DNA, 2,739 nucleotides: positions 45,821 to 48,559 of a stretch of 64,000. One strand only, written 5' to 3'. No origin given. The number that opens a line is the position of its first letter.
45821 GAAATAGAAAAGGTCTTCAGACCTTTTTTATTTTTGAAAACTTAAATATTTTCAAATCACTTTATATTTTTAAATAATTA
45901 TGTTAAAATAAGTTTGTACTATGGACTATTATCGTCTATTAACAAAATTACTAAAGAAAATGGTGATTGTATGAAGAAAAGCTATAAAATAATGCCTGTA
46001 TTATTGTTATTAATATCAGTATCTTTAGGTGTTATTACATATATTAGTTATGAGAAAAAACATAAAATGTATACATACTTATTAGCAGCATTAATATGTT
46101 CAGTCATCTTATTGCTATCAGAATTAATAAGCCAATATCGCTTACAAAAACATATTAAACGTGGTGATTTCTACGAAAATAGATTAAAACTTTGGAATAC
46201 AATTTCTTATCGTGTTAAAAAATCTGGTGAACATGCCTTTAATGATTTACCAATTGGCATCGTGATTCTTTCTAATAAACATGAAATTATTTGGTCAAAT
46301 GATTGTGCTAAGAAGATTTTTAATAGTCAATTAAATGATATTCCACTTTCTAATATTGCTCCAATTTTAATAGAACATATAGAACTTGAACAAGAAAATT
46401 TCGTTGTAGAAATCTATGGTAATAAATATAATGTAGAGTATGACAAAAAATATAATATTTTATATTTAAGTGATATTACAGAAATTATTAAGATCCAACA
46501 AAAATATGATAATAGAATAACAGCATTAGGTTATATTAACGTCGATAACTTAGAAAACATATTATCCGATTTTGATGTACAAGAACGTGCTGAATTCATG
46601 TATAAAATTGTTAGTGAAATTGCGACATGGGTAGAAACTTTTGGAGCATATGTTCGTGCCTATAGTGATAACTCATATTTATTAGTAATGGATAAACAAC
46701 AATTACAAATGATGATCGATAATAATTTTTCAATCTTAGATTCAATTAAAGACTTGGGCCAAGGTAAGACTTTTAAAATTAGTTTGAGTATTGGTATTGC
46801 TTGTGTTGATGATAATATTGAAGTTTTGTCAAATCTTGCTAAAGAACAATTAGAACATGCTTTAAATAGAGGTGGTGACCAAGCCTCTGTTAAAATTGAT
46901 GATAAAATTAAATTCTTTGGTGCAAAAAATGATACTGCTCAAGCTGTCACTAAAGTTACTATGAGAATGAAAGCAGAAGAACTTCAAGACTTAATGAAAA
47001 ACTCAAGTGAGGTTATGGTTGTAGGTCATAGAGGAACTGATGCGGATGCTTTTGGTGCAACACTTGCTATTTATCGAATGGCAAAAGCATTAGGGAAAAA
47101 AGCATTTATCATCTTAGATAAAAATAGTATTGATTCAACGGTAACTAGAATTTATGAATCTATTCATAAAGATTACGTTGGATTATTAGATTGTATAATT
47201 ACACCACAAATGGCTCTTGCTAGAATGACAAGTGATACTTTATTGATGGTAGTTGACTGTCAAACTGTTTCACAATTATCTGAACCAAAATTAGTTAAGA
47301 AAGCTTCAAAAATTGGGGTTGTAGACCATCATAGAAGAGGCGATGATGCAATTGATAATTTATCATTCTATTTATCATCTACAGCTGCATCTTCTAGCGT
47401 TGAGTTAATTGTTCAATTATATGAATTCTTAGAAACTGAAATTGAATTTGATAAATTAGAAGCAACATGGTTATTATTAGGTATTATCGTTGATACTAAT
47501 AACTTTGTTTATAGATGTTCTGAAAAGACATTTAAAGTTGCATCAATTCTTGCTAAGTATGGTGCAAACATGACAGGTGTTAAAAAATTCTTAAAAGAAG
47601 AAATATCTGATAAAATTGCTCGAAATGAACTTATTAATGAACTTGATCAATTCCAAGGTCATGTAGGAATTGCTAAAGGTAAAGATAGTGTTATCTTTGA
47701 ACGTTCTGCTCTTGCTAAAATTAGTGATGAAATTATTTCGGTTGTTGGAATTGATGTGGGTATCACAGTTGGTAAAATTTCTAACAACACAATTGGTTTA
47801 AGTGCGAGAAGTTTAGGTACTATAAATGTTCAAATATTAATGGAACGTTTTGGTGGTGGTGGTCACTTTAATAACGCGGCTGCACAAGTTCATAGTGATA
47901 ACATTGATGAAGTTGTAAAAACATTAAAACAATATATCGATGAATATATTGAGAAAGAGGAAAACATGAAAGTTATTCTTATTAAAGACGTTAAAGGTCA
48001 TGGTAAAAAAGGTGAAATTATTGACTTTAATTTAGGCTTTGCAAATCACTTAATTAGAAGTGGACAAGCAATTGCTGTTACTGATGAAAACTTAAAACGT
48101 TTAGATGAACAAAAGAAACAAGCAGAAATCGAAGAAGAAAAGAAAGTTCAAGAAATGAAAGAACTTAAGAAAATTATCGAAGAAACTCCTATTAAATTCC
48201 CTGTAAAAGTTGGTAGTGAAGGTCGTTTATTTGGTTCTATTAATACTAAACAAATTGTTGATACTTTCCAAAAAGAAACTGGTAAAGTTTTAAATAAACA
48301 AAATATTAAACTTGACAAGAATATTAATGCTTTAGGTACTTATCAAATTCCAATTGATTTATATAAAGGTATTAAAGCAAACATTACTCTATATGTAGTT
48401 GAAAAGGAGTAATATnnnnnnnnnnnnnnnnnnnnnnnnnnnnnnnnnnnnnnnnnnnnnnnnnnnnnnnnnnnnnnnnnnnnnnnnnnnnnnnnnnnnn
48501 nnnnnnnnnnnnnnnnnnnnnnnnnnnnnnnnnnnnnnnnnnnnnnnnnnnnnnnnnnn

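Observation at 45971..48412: gdpP and rplI are in one continuous reading frame with no stop codon between them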

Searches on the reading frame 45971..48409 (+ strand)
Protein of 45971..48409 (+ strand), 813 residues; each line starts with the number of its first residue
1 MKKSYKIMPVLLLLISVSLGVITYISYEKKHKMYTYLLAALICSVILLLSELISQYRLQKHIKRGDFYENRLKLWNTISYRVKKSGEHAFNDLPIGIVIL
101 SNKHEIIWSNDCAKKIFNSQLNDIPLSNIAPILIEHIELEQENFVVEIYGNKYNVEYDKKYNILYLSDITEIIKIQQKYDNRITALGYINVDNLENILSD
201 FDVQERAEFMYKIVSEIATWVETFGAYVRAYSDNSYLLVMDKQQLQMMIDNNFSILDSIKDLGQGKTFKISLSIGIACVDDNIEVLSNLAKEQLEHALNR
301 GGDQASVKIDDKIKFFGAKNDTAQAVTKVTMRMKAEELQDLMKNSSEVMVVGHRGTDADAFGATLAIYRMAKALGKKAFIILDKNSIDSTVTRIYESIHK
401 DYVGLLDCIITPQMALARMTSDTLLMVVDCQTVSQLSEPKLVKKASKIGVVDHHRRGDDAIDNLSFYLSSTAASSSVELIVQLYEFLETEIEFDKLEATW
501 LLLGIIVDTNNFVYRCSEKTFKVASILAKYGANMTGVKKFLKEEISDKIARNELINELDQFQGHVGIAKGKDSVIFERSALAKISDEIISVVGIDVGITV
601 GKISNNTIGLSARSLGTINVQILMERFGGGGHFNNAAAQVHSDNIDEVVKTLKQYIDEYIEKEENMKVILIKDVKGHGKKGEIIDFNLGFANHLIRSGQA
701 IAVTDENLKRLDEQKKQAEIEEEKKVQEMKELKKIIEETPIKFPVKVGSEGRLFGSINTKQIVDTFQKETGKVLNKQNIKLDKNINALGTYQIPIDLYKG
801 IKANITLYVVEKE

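Call 3: search_protein_families(library=pfam, proteins=[window:45971-48409:+], max_evalue=0.01)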
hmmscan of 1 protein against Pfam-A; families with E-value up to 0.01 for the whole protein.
window:45971-48409:+ (813 aa): 6 families
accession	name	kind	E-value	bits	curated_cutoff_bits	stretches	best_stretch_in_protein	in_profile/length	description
PF24898.2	GGDEF_GdpP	-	1.2e-25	90.7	30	1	189-313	1-124/126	Cyclic-di-AMP phosphodiesterase GdpP-like, GGDEF domain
PF03948.19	Ribosomal_L9_C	-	3.6e-21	75.8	23.2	1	727-811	1-86/86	Ribosomal protein L9, C-terminal domain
PF01368.27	DHH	-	3.5e-18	66.5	28.1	1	348-505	2-125/125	DHH family, N-terminal domain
PF21370.4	PAS_GdpP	-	4.9e-14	52.9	27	1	82-169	1-90/90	Cyclic-di-AMP phosphodiesterase GdpP-like, PAS domain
PF01281.25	Ribosomal_L9_N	-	6.7e-13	48.4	20.7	1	666-711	1-47/47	Ribosomal protein L9, N-terminal domain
PF02272.25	DHHA1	-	5.2e-11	43.4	25.9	1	577-657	14-101/102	DHHA1 domain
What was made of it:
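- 46214..46477 (+): PAS_GdpP domain (aa 82-169). Call 3, PF21370, E = 4.9e-14.
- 46535..46909 (+): GdpP-type degenerate GGDEF domain (aa 189-313). Call 3, PF24898, E = 1.2e-25.
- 47012..47941 (+): DHH-DHHA1 catalytic phosphodiesterase module (aa 348-657). The DxD, D, DHH and GGGH motifs are intact. Call 3.
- On GdpP (YybT) c-di-AMP phosphodiesterase: PF21370 at 52.9 bits (cutoff 27) and PF24898 at 90.7 bits (cutoff 30), call 3. PF01368 and PF02272 above their cutoffs (call 3).
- On Ribosomal protein bL9: PF01281 and PF03948 found (call 3).
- Checked: Pfam finds PAS_GdpP, GGDEF_GdpP, DHH, DHHA1, Ribosomal_L9_N and Ribosomal_L9_C in the single product (call 3).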

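Call 4: search_protein_families(library=ncbifam, proteins=[window:45971-48409:+], max_evalue=0.01)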
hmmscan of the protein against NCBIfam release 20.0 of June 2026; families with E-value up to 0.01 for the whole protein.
window:45971-48409:+ (813 aa): 5 families
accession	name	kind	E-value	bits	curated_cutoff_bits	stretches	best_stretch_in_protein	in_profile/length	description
NF011110.0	PRK14538.1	equivalog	1.3e-191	638.9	707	1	29-812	50-835/838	putative bifunctional signaling protein/50S ribosomal protein L9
TIGR00158.1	L9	equivalog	1.9e-29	103.1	58.6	1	666-811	1-147/148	50S ribosomal protein L9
NF041569.1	A-tRNAntase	equivalog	1.2e-14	53.6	1440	1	423-671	66-316/880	A-adding tRNA nucleotidyltransferase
NF003877.0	PRK05427.1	equivalog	2.8e-08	33.6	283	1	347-530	3-171/308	manganese-dependent inorganic pyrophosphatase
NF011445.0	PRK14869.2-1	equivalog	4.6e-05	22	483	1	425-510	309-389/548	putative manganese-dependent inorganic diphosphatase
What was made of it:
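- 45971..48412 (+): Single ORF encoding the 813-aa GdpP-L9 fusion, including the TAA stop at 48410-48412. NF011110 covers model positions 50-835 of 838, E = 1.3e-191 (call 4).
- On NCBIfam NF011110 / PRK14538 fused GdpP-L9: One alignment stretch, protein 29-812 against model 50-835 of 838, E = 1.3e-191 (call 4). 638.9 bits (call 4).
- Closest known: NCBIfam NF011110. Same: The window protein aligns to model positions 50-835 of 838 with E = 1.3e-191 (call 4).
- NCBIfam NF011110 matches over its full length (call 4). The family is curated as NF011110 (call 4).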

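Call 6: find_homologous_proteins(query=window:45971-48409:+, max_evalue=1e-20)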
Query window:45971-48409:+ (813 aa): 794 proteins with E <= 1e-20 among 8000 candidates; the best 120 are listed.
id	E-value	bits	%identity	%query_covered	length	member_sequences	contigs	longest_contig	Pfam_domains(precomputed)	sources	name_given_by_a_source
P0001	0.0e+0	1587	89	100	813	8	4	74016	PF21370.5,PF01368.28,PF03948.20,PF01281.26,PF24898.3,PF02272.25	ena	-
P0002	0.0e+0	1365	77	100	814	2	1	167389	PF21370.5,PF01368.28,PF03948.20,PF01281.26,PF24898.3,PF02272.25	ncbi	-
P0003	0.0e+0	1330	74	100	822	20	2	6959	PF21370.5,PF01368.28,PF03948.20,PF01281.26,PF24898.3,PF02272.25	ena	-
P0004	0.0e+0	1308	73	100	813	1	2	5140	PF21370.5,PF01368.28,PF03948.20,PF01281.26,PF24898.3,PF02272.25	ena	-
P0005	0.0e+0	1264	71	100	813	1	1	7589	PF21370.5,PF01368.28,PF03948.20,PF01281.26,PF24898.3,PF02272.25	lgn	-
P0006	0.0e+0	1261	72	100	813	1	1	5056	PF21370.5,PF01368.28,PF03948.20,PF01281.26,PF24898.3,PF02272.25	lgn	-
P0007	0.0e+0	1261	72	100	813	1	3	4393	PF21370.5,PF01368.28,PF03948.20,PF01281.26,PF24898.3,PF02272.25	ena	-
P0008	0.0e+0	1260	71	100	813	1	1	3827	PF21370.5,PF01368.28,PF03948.20,PF01281.26,PF24898.3,PF02272.25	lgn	-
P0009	0.0e+0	1259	72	100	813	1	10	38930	PF21370.5,PF01368.28,PF03948.20,PF01281.26,PF24898.3,PF02272.25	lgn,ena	-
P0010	0.0e+0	1259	72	100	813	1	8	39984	PF21370.5,PF01368.28,PF03948.20,PF01281.26,PF24898.3,PF02272.25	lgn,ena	-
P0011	0.0e+0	1259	72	100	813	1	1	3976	PF21370.5,PF01368.28,PF03948.20,PF01281.26,PF24898.3,PF02272.25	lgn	-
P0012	0.0e+0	1218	70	100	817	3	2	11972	PF21370.5,PF01368.28,PF03948.20,PF01281.26,PF24898.3,PF02272.25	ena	-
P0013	0.0e+0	1213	69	100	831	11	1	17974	PF21370.5,PF01368.28,PF03948.20,PF01281.26,PF24898.3,PF02272.25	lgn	-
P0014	0.0e+0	1210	74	93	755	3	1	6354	PF21370.5,PF01368.28,PF03948.20,PF01281.26,PF24898.3,PF02272.25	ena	-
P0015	0.0e+0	1205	68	100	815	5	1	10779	PF21370.5,PF01368.28,PF03948.20,PF01281.26,PF24898.3,PF02272.25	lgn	-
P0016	0.0e+0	1204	67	100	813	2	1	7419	PF21370.5,PF01368.28,PF03948.20,PF01281.26,PF24898.3,PF02272.25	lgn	-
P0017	0.0e+0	1201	69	100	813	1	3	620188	PF21370.5,PF01368.28,PF03948.20,PF01281.26,PF24898.3,PF02272.25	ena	-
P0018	0.0e+0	1198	68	100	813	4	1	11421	PF21370.5,PF01368.28,PF03948.20,PF01281.26,PF24898.3,PF02272.25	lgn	-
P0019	0.0e+0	1198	68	100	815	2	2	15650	PF21370.5,PF01368.28,PF03948.20,PF01281.26,PF24898.3,PF02272.25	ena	-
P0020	0.0e+0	1195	68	100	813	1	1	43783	PF21370.5,PF01368.28,PF03948.20,PF01281.26,PF24898.3,PF02272.25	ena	-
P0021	0.0e+0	1183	66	100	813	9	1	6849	PF21370.5,PF01368.28,PF03948.20,PF01281.26,PF24898.3,PF02272.25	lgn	-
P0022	0.0e+0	1162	65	100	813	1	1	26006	PF21370.5,PF01368.28,PF03948.20,PF01281.26,PF24898.3,PF02272.25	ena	-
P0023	0.0e+0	1151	65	100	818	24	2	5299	PF21370.5,PF01368.28,PF03948.20,PF01281.26,PF24898.3,PF02272.25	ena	-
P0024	0.0e+0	1146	65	100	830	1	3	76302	PF21370.5,PF01368.28,PF03948.20,PF01281.26,PF24898.3,PF02272.25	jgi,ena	-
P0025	0.0e+0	1145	66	100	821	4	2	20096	PF21370.5,PF01368.28,PF03948.20,PF01281.26,PF24898.3,PF02272.25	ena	-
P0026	0.0e+0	1112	64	100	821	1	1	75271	PF21370.5,PF01368.28,PF03948.20,PF01281.26,PF24898.3,PF02272.25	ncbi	-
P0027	0.0e+0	1104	64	100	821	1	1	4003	PF21370.5,PF01368.28,PF03948.20,PF01281.26,PF24898.3,PF02272.25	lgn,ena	-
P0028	2.3e-286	971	56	100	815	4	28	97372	PF21370.5,PF01368.28,PF03948.20,PF01281.26,PF24898.3,PF02272.25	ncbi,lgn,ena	-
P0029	1.2e-285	968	56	100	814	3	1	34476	PF21370.5,PF01368.28,PF03948.20,PF01281.26,PF24898.3,PF02272.25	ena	-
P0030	4.4e-285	966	55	100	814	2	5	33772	PF21370.5,PF01368.28,PF03948.20,PF01281.26,PF24898.3,PF02272.25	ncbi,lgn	-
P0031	5.3e-285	966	56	100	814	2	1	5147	PF21370.5,PF01368.28,PF03948.20,PF01281.26,PF24898.3,PF02272.25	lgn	-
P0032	2.3e-284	964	56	100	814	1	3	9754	PF21370.5,PF01368.28,PF03948.20,PF01281.26,PF24898.3,PF02272.25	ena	-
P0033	2.3e-284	964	55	100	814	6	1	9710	PF21370.5,PF01368.28,PF03948.20,PF01281.26,PF24898.3,PF02272.25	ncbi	-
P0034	6.1e-284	963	56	100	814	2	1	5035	PF21370.5,PF01368.28,PF03948.20,PF01281.26,PF24898.3,PF02272.25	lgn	-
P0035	8.4e-283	959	56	100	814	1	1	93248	PF21370.5,PF01368.28,PF03948.20,PF01281.26,PF24898.3,PF02272.25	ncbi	-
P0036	3.4e-282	957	56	100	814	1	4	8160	PF21370.5,PF01368.28,PF03948.20,PF01281.26,PF24898.3,PF02272.25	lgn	-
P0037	4.6e-281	953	55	100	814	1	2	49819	PF21370.5,PF01368.28,PF03948.20,PF01281.26,PF24898.3,PF02272.25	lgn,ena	-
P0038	4.9e-281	953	55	100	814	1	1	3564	PF21370.5,PF01368.28,PF03948.20,PF01281.26,PF24898.3,PF02272.25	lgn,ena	-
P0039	5.6e-281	953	55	100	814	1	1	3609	PF21370.5,PF01368.28,PF03948.20,PF01281.26,PF24898.3,PF02272.25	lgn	-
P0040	7.0e-281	953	55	100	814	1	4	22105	PF21370.5,PF01368.28,PF03948.20,PF01281.26,PF24898.3,PF02272.25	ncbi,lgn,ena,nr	ncbi:MAG: 50S ribosomal protein L9 [Bacilli bacterium]|nr:50S ribosomal protein L9 [Bacilli bacteriu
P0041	1.0e-280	952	55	100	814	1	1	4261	PF21370.5,PF01368.28,PF03948.20,PF01281.26,PF24898.3,PF02272.25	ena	-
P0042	2.0e-279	948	54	100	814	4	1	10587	PF21370.5,PF01368.28,PF03948.20,PF01281.26,PF24898.3,PF02272.25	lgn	-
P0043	6.9e-279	946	57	95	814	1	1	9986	PF21370.5,PF01368.28,PF03948.20,PF01281.26,PF24898.3,PF02272.25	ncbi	-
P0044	4.8e-278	943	54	100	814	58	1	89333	PF21370.5,PF01368.28,PF03948.20,PF01281.26,PF24898.3,PF02272.25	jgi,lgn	-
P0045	6.1e-278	943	54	100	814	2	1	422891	PF21370.5,PF01368.28,PF03948.20,PF01281.26,PF24898.3,PF02272.25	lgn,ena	-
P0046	8.2e-278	942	54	100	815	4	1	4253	PF21370.5,PF01368.28,PF03948.20,PF01281.26,PF24898.3,PF02272.25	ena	-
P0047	3.0e-277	940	54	100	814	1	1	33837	PF21370.5,PF01368.28,PF03948.20,PF01281.26,PF24898.3,PF02272.25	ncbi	-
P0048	8.7e-273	926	53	100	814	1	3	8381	PF21370.5,PF01368.28,PF03948.20,PF01281.26,PF24898.3,PF02272.25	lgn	-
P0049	1.3e-270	919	52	100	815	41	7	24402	PF21370.5,PF01368.28,PF03948.20,PF01281.26,PF24898.3,PF02272.25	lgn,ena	-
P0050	3.0e-269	914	54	100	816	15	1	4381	PF21370.5,PF01368.28,PF03948.20,PF01281.26,PF24898.3,PF02272.25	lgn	-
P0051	1.8e-252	859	51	98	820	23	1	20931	PF21370.5,PF01368.28,PF03948.20,PF01281.26,PF24898.3,PF02272.25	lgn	-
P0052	6.0e-249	847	49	100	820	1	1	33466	PF21370.5,PF01368.28,PF03948.20,PF01281.26,PF24898.3,PF02272.25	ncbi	-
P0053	7.7e-249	847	49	100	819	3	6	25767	PF21370.5,PF01368.28,PF03948.20,PF01281.26,PF24898.3,PF02272.25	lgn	-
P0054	1.3e-248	846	51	95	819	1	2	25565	PF21370.5,PF01368.28,PF03948.20,PF01281.26,PF24898.3,PF02272.25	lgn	-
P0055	2.1e-248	845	49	100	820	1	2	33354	PF21370.5,PF01368.28,PF03948.20,PF01281.26,PF24898.3,PF02272.25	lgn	-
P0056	5.6e-248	844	50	100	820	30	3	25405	PF21370.5,PF01368.28,PF03948.20,PF01281.26,PF24898.3,PF02272.25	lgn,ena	-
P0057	1.1e-247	843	50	100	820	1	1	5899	PF21370.5,PF01368.28,PF03948.20,PF01281.26,PF24898.3,PF02272.25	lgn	-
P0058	3.1e-247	841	50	100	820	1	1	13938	PF21370.5,PF01368.28,PF03948.20,PF01281.26,PF24898.3,PF02272.25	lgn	-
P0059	5.8e-247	840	52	93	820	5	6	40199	PF21370.5,PF01368.28,PF03948.20,PF01281.26,PF24898.3,PF02272.25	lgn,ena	-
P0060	6.4e-246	837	50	100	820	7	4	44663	PF21370.5,PF01368.28,PF03948.20,PF01281.26,PF24898.3,PF02272.25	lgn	-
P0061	9.2e-245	833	50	100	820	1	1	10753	PF21370.5,PF01368.28,PF03948.20,PF01281.26,PF24898.3,PF02272.25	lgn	-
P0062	2.6e-244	832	51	96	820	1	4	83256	PF21370.5,PF01368.28,PF03948.20,PF01281.26,PF24898.3,PF02272.25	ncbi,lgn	-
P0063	5.9e-244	830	49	100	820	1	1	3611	PF21370.5,PF01368.28,PF03948.20,PF01281.26,PF24898.3,PF02272.25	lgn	-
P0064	8.9e-244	830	51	96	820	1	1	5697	PF21370.5,PF01368.28,PF03948.20,PF01281.26,PF24898.3,PF02272.25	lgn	-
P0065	2.1e-243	829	49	100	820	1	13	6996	PF21370.5,PF01368.28,PF03948.20,PF01281.26,PF24898.3,PF02272.25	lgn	-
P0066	5.6e-243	827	50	96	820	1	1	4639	PF21370.5,PF01368.28,PF03948.20,PF01281.26,PF24898.3,PF02272.25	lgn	-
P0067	1.4e-241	823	48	100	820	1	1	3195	PF21370.5,PF01368.28,PF03948.20,PF01281.26,PF24898.3,PF02272.25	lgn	-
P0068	2.0e-241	822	49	100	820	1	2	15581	PF21370.5,PF01368.28,PF03948.20,PF01281.26,PF24898.3,PF02272.25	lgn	-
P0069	2.1e-241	822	48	100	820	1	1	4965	PF21370.5,PF01368.28,PF03948.20,PF01281.26,PF24898.3,PF02272.25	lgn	-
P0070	9.7e-240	816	50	92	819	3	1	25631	PF21370.5,PF01368.28,PF03948.20,PF01281.26,PF24898.3,PF02272.25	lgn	-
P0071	7.5e-238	810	48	100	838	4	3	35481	PF21370.5,PF01368.28,PF03948.20,PF01281.26,PF24898.3,PF02272.25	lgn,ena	-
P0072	4.1e-237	808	49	97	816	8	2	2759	PF21370.5,PF01368.28,PF03948.20,PF01281.26,PF24898.3,PF02272.25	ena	-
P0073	1.8e-236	806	48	100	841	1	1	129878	PF21370.5,PF01368.28,PF03948.20,PF01281.26,PF24898.3,PF02272.25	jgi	-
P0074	1.0e-235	803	47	100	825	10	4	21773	PF21370.5,PF01368.28,PF03948.20,PF01281.26,PF24898.3,PF02272.25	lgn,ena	-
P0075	2.9e-235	802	49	96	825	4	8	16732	PF21370.5,PF01368.28,PF03948.20,PF01281.26,PF24898.3,PF02272.25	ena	-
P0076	1.2e-234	800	49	100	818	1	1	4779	PF21370.5,PF01368.28,PF03948.20,PF01281.26,PF24898.3,PF02272.25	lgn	-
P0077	1.7e-234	799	49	94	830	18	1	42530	PF21370.5,PF01368.28,PF03948.20,PF01281.26,PF24898.3,PF02272.25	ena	-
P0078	1.3e-232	793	49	95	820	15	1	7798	PF21370.5,PF01368.28,PF03948.20,PF01281.26,PF24898.3,PF02272.25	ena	-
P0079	5.5e-232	791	47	100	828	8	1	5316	PF21370.5,PF01368.28,PF03948.20,PF01281.26,PF24898.3,PF02272.25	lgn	-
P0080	1.1e-231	790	49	95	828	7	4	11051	PF21370.5,PF01368.28,PF03948.20,PF01281.26,PF24898.3,PF02272.25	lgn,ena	-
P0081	2.9e-231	788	49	95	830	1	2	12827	PF21370.5,PF01368.28,PF03948.20,PF01281.26,PF24898.3,PF02272.25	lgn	-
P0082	1.3e-229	783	47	98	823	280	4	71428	PF21370.5,PF01368.28,PF03948.20,PF01281.26,PF24898.3,PF02272.25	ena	-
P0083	9.7e-229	780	47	99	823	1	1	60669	PF21370.5,PF01368.28,PF03948.20,PF01281.26,PF24898.3,PF02272.25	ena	-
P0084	2.4e-228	779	48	91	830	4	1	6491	PF21370.5,PF01368.28,PF03948.20,PF01281.26,PF24898.3,PF02272.25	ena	-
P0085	1.3e-227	776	48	100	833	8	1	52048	PF21370.5,PF01368.28,PF03948.20,PF01281.26,PF24898.3,PF02272.25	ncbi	-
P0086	2.2e-226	772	48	98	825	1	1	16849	PF21370.5,PF01368.28,PF03948.20,PF01281.26,PF24898.3,PF02272.25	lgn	-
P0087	7.2e-226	771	48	92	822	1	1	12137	PF21370.5,PF01368.28,PF03948.20,PF01281.26,PF24898.3,PF02272.25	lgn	-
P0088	1.4e-224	766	49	92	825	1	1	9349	PF21370.5,PF01368.28,PF03948.20,PF01281.26,PF24898.3,PF02272.25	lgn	-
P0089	1.5e-222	760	46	99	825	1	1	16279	PF21370.5,PF01368.28,PF03948.20,PF01281.26,PF24898.3,PF02272.25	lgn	-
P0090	3.6e-221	755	48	97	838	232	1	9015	PF21370.5,PF01368.28,PF03948.20,PF01281.26,PF24898.3,PF02272.25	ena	-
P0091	4.1e-221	755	49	92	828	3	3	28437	PF21370.5,PF01368.28,PF03948.20,PF01281.26,PF24898.3,PF02272.25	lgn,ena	-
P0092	2.7e-220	752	46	100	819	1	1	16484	PF21370.5,PF01368.28,PF03948.20,PF01281.26,PF24898.3,PF02272.25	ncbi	-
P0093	4.0e-219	748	46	95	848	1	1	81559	PF21370.5,PF01368.28,PF03948.20,PF01281.26,PF24898.3,PF02272.25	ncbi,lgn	-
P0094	7.3e-219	747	48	95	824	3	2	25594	PF21370.5,PF01368.28,PF03948.20,PF01281.26,PF24898.3,PF02272.25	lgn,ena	-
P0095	2.2e-217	743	46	100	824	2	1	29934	PF21370.5,PF01368.28,PF03948.20,PF01281.26,PF24898.3,PF02272.25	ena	-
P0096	2.6e-217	742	46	95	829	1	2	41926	PF21370.5,PF01368.28,PF03948.20,PF01281.26,PF24898.3,PF02272.25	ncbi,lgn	-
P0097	2.0e-216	739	46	100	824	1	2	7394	PF21370.5,PF01368.28,PF03948.20,PF01281.26,PF24898.3,PF02272.25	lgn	-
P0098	2.7e-216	739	46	100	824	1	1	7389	PF21370.5,PF01368.28,PF03948.20,PF01281.26,PF24898.3,PF02272.25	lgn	-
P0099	8.5e-216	737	47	95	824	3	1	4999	PF21370.5,PF01368.28,PF03948.20,PF01281.26,PF24898.3,PF02272.25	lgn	-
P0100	8.8e-216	737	47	95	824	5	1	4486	PF21370.5,PF01368.28,PF03948.20,PF01281.26,PF24898.3,PF02272.25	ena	-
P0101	2.1e-214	733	47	95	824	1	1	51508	PF21370.5,PF01368.28,PF03948.20,PF01281.26,PF24898.3,PF02272.25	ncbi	-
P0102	1.5e-213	730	46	97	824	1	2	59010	PF21370.5,PF01368.28,PF03948.20,PF01281.26,PF24898.3,PF02272.25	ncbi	-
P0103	3.7e-213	729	47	96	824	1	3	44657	PF21370.5,PF01368.28,PF03948.20,PF01281.26,PF24898.3,PF02272.25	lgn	-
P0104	6.2e-212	725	47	95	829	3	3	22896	PF21370.5,PF01368.28,PF03948.20,PF01281.26,PF24898.3,PF02272.25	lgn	-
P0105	1.9e-211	723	44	100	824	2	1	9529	PF21370.5,PF01368.28,PF03948.20,PF24898.3,PF02272.25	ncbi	-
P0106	2.3e-211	723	44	100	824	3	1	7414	PF21370.5,PF01368.28,PF03948.20,PF24898.3,PF02272.25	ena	-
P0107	4.9e-211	722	45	100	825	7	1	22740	PF21370.5,PF01368.28,PF03948.20,PF24898.3,PF02272.25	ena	-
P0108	9.6e-211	721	47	95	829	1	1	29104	PF21370.5,PF01368.28,PF03948.20,PF01281.26,PF24898.3,PF02272.25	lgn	-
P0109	1.5e-209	717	44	100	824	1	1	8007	PF21370.5,PF01368.28,PF03948.20,PF24898.3,PF02272.25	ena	-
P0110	4.5e-209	715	46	92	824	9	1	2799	PF21370.5,PF01368.28,PF03948.20,PF24898.3,PF02272.25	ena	-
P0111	9.7e-208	711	45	98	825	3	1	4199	PF21370.5,PF01368.28,PF03948.20,PF24898.3,PF02272.25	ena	-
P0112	6.4e-204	698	59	70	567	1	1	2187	PF01368.28,PF03948.20,PF01281.26,PF24898.3,PF02272.25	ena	-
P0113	1.7e-201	690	46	92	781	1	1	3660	PF21370.5,PF01368.28,PF24898.3,PF02272.25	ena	-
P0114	5.2e-200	685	47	87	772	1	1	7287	PF21370.5,PF01368.28,PF24898.3,PF02272.25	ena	-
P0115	6.1e-196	672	44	93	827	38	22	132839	PF21370.5,PF01368.28,PF03948.20,PF01281.26,PF24898.3,PF02272.25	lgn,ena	-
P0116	4.7e-195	669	41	100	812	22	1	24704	PF21370.5,PF01368.28,PF03948.20,PF01281.26,PF24898.3,PF02272.25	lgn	-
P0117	2.6e-193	663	43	99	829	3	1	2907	PF21370.5,PF01368.28,PF03948.20,PF01281.26,PF24898.3,PF02272.25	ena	-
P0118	7.2e-192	658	43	95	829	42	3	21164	PF21370.5,PF01368.28,PF03948.20,PF01281.26,PF24898.3,PF02272.25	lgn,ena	-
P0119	6.6e-191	655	42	99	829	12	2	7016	PF21370.5,PF01368.28,PF03948.20,PF01281.26,PF24898.3,PF02272.25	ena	-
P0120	8.1e-191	655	42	100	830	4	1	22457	PF21370.5,PF01368.28,PF03948.20,PF01281.26,PF24898.3,PF02272.25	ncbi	-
